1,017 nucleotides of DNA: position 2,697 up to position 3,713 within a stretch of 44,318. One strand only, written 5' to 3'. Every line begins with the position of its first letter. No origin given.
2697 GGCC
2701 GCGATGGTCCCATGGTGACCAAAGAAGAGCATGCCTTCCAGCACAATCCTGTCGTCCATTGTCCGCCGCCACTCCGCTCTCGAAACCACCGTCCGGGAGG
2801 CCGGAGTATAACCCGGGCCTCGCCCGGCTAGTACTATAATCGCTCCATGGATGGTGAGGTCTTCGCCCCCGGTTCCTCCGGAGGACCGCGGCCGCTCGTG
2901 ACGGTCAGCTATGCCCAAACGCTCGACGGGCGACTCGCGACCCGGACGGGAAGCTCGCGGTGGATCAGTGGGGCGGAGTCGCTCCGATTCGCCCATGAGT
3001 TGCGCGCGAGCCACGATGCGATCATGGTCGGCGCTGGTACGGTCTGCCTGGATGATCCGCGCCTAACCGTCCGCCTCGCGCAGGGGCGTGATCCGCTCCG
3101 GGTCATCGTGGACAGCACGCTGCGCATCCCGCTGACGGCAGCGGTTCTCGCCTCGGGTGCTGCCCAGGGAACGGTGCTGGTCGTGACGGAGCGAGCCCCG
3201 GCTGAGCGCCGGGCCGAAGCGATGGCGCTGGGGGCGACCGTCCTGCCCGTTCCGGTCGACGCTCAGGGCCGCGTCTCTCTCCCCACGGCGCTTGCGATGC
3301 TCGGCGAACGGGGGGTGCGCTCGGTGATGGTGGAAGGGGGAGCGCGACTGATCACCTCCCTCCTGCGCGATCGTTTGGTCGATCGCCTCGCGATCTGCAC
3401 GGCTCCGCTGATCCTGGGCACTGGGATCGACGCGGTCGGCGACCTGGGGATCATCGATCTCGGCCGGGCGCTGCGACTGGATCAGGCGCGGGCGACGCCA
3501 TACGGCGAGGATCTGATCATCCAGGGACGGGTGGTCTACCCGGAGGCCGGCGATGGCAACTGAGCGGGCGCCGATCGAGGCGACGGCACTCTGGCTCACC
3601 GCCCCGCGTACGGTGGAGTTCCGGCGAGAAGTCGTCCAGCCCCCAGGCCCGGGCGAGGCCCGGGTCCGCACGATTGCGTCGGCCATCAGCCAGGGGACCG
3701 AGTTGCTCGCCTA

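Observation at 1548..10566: Mixed pterin-branch and pyrimidine-branch enzyme cluster with methyl- and glycosyltransferases: a possible pathway to a tailored pteridine or azapteridine-like metabolite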

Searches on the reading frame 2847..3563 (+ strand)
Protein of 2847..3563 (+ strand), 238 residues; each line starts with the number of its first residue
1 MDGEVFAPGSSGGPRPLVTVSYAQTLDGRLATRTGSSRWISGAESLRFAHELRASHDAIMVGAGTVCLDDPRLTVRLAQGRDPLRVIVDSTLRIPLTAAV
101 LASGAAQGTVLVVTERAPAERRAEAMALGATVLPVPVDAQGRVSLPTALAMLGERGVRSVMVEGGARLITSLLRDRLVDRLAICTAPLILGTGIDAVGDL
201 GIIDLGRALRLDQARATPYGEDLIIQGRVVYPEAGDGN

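Call 5: search_protein_families(library=pfam, proteins=[window:2847-3563:+], max_evalue=0.01)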
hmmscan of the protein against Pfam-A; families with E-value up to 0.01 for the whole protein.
window:2847-3563:+ (238 aa): 1 family
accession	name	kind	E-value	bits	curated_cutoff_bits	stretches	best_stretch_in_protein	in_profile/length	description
PF01872.23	RibD_C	-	4.9e-53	180.3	24.1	1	16-224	1-196/197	RibD C-terminal domain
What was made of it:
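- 2847..3563 (+): Stand-alone RibD_C reductase without a deaminase domain. It is closest to archaeal 2,5-diamino-6-ribosylamino-4(3H)-pyrimidinone 5'-phosphate reductases. Pfam RibD_C E 5e-53 (call 5).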

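Call 7: search_protein_families(library=ncbifam, proteins=[window:2847-3563:+], max_evalue=0.001)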
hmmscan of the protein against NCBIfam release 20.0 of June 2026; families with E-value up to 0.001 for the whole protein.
window:2847-3563:+ (238 aa): 7 families
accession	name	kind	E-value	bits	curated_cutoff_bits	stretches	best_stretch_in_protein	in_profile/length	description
TIGR00227.1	ribD_Cterm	domain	2e-52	177.9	150.15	1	15-228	2-215/216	riboflavin-specific deaminase C-terminal domain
TIGR01508.1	rib_reduct_arch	equivalog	1.3e-45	155.2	186.45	1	17-193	2-172/210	2,5-diamino-6-(ribosylamino)-4(3H)-pyrimidinone 5'-phosphate reductase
TIGR00326.1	eubact_ribD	equivalog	8.3e-35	120.6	156.35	1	15-224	140-341/343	bifunctional diaminohydroxyphosphoribosylaminopyrimidine deaminase/5-amino-6-(5-phosphoribosylamino)uracil reductase RibD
NF008052.0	PRK10786.1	equivalog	2.3e-20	72.6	500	1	16-211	147-348/367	bifunctional diaminohydroxyphosphoribosylaminopyrimidine deaminase/5-amino-6-(5-phosphoribosylamino)uracil reductase RibD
NF010663.0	PRK14059.1-1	equivalog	2e-11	43.7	184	1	24-192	36-213/253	pyrimidine reductase family protein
NF010664.0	PRK14059.1-2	equivalog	8.5e-11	42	226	1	25-193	46-221/257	pyrimidine reductase family protein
NF010665.0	PRK14059.1-4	equivalog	1.4e-10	40.9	274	1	21-192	46-224/260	pyrimidine reductase family protein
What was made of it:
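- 2847..3563 (+): NCBIfam ribD_Cterm domain 178 bits against a 150-bit cut-off; the archaeal equivalog scores 155 bits, below its 186-bit cut-off (call 7).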

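Call 50: search_solved_structures(query=window:2847-3563:+, max_evalue=0.000001, show_alignments=2)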
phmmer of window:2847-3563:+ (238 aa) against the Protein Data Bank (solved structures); distinct sequences matched with E-value up to 0.000001: 17.
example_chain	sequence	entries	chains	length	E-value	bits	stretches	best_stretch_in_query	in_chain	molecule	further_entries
6p8c_A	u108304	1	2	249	3.9e-37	131.4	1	15-227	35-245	2,5-diamino-6-ribosylamino-4(3H)-pyrimidinone 5'-phosphate reductase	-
2azn_A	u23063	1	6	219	9.8e-31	110.5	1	15-225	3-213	Putative 5-amino-6-(5-phosphoribosylamino)uracil reductase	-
7lrh_A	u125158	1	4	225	4.4e-28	101.8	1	15-198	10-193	Riboflavin biosynthesis protein RibD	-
2b3z_A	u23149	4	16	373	6e-28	101.4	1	16-191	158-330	Riboflavin biosynthesis protein ribD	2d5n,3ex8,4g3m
5xv0_A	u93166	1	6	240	4.2e-23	85.5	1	14-191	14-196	Conserved protein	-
5xv2_A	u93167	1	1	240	4.4e-23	85.5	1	14-191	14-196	Conserved protein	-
5xux_A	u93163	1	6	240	5.8e-23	85.1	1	14-191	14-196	Conserved protein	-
5xv5_A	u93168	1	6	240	2.1e-22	83.3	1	14-191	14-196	Conserved protein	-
2hxv_A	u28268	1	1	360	6.6e-22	81.6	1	14-196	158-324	Diaminohydroxyphosphoribosylaminopyrimidine deaminase/ 5-amino-6-(5-phosphoribosylamino)ur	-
8dq9_A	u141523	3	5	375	1.8e-17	67.1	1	16-197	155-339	3-dehydroquinate dehydratase I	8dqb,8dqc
9l1f_A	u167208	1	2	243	2.4e-17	66.7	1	15-200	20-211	2,5-diamino-6-ribosylamino-4(3H)-pyrimidinone 5'-phosphate reductase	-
9l1h_A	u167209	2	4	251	2.5e-17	66.6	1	15-201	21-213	2,5-diamino-6-ribosylamino-4(3H)-pyrimidinone 5'-phosphate reductase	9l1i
2o7p_A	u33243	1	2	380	3.2e-16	63.1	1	16-194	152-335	Riboflavin biosynthesis protein ribD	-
9no2_B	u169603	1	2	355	3.5e-16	62.9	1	15-191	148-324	Riboflavin biosynthesis protein RibD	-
2g6v_A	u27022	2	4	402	3.6e-16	62.8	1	16-194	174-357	Riboflavin biosynthesis protein ribD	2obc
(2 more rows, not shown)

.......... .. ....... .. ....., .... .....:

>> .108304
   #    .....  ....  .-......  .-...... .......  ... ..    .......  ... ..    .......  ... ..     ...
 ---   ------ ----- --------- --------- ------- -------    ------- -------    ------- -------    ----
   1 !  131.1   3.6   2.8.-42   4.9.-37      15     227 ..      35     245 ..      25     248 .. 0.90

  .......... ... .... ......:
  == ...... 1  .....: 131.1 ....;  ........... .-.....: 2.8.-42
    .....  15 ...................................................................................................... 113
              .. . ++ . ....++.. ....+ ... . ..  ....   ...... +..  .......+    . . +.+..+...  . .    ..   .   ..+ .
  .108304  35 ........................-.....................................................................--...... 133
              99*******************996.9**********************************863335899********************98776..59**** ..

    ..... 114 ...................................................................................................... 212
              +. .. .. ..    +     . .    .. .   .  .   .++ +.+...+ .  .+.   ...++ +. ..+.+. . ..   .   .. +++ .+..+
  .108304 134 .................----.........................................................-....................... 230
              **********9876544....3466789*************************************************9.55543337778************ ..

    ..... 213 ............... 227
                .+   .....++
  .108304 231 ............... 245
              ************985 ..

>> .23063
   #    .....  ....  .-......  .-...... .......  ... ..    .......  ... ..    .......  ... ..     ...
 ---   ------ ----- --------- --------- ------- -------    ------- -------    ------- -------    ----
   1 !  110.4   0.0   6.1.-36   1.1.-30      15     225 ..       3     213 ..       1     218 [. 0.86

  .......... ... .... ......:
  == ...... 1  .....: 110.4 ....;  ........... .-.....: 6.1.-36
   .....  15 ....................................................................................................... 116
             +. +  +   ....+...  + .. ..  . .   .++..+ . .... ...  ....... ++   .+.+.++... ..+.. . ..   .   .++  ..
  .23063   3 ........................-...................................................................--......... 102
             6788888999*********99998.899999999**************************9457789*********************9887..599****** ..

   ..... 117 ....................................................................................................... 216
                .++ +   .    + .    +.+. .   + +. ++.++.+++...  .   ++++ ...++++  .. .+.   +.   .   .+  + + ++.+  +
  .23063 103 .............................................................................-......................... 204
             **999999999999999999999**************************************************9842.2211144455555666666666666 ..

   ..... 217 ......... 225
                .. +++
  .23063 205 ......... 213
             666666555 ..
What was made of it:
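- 2847..3563 (+): Best PDB hits are 6P8C (E 4e-37) and 2AZN/MJ0671 (call 50).
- On Archaeal DARPP reductase (ArfC, TIGR01508 equivalog): Even so, the best PDB relatives are these reductases (call 50), so it probably works like one.
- Closest known: Early steps of archaeal riboflavin/F420 synthesis. Same: The best PDB hits are 6P8C and 2AZN (call 50).
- RibD_C role: its best structural relatives are archaeal reductases that act before deamination (call 50).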
